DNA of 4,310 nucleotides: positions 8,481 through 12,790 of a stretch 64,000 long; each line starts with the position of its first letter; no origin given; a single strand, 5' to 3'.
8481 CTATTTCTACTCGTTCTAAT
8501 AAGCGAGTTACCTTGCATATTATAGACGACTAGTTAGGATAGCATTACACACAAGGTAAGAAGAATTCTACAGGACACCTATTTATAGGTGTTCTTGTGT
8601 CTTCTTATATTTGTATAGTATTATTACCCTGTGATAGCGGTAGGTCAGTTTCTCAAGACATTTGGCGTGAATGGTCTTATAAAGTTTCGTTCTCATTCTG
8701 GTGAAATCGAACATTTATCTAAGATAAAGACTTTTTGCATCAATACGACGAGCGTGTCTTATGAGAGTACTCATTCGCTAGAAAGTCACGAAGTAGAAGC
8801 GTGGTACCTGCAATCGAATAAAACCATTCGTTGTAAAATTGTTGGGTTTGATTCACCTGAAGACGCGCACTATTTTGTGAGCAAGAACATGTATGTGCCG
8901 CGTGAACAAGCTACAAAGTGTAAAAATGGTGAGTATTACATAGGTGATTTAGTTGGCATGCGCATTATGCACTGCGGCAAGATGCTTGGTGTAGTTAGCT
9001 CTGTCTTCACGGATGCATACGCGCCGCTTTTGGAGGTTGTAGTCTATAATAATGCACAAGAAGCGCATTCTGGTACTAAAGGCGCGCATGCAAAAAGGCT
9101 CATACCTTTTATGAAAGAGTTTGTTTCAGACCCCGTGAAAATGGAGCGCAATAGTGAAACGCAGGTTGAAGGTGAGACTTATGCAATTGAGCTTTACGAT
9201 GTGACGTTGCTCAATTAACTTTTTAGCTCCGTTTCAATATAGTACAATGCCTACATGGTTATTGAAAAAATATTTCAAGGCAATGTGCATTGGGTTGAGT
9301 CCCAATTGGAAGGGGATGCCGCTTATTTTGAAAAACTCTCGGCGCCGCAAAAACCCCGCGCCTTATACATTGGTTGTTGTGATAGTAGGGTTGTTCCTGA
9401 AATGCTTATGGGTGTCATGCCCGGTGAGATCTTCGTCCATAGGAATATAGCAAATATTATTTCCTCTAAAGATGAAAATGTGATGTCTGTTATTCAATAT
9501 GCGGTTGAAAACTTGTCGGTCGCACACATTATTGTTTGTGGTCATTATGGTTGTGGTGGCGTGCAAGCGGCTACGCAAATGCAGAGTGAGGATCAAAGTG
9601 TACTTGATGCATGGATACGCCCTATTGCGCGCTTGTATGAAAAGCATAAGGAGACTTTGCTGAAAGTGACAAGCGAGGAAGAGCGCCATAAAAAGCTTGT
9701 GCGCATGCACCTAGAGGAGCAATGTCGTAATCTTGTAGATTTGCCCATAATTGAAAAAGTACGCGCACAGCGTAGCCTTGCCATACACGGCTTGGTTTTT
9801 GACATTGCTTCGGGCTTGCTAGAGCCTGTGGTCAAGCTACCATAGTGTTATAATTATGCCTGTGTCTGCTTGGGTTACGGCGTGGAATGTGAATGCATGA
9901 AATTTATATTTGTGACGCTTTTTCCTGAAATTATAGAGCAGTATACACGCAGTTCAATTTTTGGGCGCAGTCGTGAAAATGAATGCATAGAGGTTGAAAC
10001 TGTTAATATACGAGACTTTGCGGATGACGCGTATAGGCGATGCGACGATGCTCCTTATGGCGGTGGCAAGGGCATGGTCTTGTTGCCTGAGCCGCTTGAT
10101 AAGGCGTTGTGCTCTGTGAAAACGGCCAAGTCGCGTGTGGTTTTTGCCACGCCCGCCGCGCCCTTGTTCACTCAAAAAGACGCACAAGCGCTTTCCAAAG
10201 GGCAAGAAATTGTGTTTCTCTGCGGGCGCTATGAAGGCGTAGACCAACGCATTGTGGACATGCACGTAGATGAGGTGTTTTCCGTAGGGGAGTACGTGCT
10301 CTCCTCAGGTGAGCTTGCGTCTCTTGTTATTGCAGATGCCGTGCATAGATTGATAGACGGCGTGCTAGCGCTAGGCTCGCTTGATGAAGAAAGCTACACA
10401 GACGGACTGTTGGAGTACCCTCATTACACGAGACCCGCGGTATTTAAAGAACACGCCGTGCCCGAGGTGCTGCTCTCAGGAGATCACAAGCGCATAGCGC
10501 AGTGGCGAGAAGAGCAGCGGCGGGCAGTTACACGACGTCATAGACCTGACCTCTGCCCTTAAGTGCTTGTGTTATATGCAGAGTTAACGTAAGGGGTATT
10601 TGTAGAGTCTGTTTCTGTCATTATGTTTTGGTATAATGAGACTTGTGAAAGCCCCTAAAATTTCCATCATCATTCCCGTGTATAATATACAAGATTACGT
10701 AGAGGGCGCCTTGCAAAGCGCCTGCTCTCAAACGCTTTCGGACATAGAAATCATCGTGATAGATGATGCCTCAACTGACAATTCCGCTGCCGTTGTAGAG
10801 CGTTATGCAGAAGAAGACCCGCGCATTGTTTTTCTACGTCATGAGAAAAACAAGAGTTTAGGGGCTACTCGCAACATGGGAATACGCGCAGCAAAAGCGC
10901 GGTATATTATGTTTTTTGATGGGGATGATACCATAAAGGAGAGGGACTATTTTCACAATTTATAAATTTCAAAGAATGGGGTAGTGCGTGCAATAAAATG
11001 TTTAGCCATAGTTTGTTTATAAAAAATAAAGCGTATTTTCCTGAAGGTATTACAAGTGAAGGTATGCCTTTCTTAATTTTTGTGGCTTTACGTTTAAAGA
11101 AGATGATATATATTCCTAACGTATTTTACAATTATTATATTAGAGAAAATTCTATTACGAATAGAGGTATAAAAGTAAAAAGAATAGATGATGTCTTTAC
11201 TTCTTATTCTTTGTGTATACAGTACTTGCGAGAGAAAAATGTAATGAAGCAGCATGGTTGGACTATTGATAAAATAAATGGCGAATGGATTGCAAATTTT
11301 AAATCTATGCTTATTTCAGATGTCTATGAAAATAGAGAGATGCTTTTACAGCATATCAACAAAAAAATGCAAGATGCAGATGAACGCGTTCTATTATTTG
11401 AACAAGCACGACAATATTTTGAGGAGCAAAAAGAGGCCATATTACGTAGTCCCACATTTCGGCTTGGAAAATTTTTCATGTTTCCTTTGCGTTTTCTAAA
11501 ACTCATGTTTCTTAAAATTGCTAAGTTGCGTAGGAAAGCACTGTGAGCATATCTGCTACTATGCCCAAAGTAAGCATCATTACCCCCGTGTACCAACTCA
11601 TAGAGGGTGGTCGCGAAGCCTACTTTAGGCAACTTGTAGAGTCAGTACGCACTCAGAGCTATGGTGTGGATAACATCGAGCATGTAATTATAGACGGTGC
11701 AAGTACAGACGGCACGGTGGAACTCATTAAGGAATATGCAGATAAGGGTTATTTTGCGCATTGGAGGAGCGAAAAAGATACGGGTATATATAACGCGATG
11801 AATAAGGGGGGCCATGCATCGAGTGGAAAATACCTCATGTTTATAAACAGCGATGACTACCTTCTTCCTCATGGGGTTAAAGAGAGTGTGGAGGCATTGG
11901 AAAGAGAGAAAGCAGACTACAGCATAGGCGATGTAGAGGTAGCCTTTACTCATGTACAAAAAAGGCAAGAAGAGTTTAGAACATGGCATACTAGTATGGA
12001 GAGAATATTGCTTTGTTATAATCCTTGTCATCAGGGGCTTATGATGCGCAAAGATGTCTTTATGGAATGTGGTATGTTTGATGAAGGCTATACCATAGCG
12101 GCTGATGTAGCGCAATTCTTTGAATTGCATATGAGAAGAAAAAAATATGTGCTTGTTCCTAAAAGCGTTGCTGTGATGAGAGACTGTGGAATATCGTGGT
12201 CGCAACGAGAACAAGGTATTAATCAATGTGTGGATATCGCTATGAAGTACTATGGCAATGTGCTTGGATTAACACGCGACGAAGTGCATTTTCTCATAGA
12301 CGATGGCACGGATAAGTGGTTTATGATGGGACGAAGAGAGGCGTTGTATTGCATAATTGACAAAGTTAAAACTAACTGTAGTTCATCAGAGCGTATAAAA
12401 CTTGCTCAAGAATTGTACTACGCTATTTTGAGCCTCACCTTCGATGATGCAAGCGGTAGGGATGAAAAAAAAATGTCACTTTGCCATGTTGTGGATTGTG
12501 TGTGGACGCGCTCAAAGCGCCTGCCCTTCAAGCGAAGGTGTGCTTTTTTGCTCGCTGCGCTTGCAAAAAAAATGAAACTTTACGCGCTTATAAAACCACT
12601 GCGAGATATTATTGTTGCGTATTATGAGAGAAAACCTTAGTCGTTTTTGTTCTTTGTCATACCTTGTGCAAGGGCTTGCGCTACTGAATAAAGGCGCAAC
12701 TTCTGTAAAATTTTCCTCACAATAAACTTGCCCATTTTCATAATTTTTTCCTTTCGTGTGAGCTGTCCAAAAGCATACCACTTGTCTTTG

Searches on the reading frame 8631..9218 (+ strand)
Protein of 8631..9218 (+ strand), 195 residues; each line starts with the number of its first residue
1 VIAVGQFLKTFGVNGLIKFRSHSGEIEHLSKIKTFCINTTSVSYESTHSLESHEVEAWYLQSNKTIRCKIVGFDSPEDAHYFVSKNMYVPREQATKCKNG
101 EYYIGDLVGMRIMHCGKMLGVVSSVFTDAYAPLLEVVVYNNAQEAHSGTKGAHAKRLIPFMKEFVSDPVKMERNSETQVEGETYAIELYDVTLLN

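Call 33: search_protein_families(library=pfam, proteins=[window:8631-9218:+], max_evalue=0.00001)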
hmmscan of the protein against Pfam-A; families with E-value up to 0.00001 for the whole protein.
window:8631-9218:+ (195 aa): 1 family
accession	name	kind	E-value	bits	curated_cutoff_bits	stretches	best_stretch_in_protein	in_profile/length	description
PF01782.24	RimM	-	8.8e-11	42.4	23.5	1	4-93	2-84/84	RimM N-terminal domain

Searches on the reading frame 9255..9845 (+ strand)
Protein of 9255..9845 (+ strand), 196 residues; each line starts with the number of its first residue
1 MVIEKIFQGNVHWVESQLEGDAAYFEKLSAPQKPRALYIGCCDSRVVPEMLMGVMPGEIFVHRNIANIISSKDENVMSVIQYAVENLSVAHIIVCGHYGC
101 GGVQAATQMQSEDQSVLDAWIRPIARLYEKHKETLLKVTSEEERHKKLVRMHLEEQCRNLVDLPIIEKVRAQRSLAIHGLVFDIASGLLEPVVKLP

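Call 33: search_protein_families(library=pfam, proteins=[window:9255-9845:+], max_evalue=0.00001)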
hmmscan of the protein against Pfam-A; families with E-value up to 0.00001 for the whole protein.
window:9255-9845:+ (196 aa): 1 family
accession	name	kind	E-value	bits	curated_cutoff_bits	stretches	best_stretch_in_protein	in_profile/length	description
PF00484.24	Pro_CA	-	1.7e-50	171.8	25.7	1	36-188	1-155/156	Carbonic anhydrase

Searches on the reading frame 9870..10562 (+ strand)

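Call 33: search_protein_families(library=pfam, proteins=[window:9870-10562:+], max_evalue=0.00001)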
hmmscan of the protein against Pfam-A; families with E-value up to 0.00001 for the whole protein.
window:9870-10562:+ (230 aa): 1 family
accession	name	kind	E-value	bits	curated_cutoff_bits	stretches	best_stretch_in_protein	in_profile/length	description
PF01746.26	tRNA_m1G_MT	-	1.5e-53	181.9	27.3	1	34-226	4-195/195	tRNA (Guanine-1)-methyltransferase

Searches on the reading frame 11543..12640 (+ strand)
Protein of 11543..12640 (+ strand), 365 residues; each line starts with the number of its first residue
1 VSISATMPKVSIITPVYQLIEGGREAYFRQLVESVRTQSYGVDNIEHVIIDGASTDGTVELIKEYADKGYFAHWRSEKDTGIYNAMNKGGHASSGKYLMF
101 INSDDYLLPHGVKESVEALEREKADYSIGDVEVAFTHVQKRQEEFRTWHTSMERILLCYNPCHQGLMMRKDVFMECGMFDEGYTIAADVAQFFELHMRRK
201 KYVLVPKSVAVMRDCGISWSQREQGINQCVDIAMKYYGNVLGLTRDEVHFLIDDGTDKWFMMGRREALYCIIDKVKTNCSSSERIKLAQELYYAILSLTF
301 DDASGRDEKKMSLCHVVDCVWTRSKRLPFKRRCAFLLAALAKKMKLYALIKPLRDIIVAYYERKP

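Call 34: search_protein_families(library=pfam, proteins=[window:11543-12640:+], max_evalue=0.00001)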
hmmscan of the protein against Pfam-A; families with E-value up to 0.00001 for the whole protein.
window:11543-12640:+ (365 aa): 2 families
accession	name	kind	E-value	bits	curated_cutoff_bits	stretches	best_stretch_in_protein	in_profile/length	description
PF00535.33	Glycos_transf_2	-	1.2e-21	77.8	23.3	1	11-144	1-128/168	Glycosyl transferase family 2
PF10111.15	Glyco_tranf_2_2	-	6.4e-07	29.6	27.3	1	35-202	19-202/276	Glycosyltransferase like family 2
